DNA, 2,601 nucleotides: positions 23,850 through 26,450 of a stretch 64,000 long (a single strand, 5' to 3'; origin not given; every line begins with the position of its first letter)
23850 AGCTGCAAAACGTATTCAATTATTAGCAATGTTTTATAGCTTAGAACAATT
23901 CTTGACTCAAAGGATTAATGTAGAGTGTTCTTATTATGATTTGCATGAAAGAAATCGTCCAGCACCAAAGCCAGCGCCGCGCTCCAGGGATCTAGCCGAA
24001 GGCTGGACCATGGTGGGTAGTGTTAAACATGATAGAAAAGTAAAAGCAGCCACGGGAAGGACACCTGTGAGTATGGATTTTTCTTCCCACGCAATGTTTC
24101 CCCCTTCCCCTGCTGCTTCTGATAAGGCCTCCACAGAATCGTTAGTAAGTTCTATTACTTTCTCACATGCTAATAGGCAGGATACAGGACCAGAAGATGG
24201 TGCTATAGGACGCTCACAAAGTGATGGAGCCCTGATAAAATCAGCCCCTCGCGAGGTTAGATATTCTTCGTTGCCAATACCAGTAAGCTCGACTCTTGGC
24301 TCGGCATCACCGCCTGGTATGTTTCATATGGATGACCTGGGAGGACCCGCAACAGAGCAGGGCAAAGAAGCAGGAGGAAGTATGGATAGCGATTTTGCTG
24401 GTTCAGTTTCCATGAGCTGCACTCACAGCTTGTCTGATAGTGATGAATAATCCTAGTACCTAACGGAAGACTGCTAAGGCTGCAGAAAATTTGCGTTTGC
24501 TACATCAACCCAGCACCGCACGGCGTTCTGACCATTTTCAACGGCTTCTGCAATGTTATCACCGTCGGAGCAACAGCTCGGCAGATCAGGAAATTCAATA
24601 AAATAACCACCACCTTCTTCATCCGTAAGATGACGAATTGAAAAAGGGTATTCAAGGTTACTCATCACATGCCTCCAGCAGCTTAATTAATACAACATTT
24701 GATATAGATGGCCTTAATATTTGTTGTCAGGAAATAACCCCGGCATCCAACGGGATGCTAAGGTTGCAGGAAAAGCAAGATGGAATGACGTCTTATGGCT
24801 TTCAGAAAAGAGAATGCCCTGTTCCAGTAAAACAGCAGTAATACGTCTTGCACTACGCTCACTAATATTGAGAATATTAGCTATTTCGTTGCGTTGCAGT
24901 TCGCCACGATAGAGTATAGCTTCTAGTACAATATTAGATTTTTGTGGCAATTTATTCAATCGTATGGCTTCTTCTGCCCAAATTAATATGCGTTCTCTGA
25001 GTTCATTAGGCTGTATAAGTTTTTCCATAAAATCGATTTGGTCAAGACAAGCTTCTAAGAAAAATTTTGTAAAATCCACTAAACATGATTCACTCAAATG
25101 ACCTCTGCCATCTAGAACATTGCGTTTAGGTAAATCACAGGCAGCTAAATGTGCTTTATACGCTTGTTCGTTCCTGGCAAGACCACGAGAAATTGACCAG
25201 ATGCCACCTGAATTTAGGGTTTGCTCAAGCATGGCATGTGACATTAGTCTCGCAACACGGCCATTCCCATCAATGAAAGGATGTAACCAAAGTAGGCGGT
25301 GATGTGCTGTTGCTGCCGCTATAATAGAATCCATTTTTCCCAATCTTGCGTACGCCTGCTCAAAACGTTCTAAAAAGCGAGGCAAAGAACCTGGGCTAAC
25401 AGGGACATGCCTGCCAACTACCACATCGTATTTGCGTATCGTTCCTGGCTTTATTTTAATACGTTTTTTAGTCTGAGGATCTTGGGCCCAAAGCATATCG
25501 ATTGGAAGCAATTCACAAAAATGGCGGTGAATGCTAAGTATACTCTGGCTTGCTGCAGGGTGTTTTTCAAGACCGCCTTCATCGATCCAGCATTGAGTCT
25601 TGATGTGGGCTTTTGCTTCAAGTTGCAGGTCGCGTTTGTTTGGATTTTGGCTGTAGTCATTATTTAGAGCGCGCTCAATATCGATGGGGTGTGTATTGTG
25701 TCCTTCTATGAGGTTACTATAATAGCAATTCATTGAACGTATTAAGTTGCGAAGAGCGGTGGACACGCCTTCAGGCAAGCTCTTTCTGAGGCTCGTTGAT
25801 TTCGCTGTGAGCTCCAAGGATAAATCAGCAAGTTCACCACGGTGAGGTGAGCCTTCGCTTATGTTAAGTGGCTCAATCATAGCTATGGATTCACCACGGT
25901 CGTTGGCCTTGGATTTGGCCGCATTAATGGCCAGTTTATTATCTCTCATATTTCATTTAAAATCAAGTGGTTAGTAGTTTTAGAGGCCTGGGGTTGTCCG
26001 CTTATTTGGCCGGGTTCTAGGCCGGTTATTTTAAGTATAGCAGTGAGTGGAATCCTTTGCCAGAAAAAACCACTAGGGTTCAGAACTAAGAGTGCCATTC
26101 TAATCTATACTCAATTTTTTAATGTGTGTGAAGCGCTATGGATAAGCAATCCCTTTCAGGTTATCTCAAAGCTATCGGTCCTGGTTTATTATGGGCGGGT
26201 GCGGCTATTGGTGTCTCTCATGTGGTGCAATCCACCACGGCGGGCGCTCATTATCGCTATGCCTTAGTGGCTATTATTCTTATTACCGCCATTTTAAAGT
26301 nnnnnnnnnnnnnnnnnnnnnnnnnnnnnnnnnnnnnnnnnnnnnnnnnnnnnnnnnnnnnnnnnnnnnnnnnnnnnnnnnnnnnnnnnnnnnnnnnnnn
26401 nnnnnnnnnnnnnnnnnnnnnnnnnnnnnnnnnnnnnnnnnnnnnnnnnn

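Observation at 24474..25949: Class II Fic enzyme co-transcribed with a HicB/UPF0150-fold mini-protein, convergent with the PTP gene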

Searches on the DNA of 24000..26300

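Call 73: search_rna_families(source=window, start=24000, end=26300, threshold=evalue, max_evalue=1)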
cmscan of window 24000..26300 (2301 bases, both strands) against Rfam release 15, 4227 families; matches with E-value up to 1: 0.
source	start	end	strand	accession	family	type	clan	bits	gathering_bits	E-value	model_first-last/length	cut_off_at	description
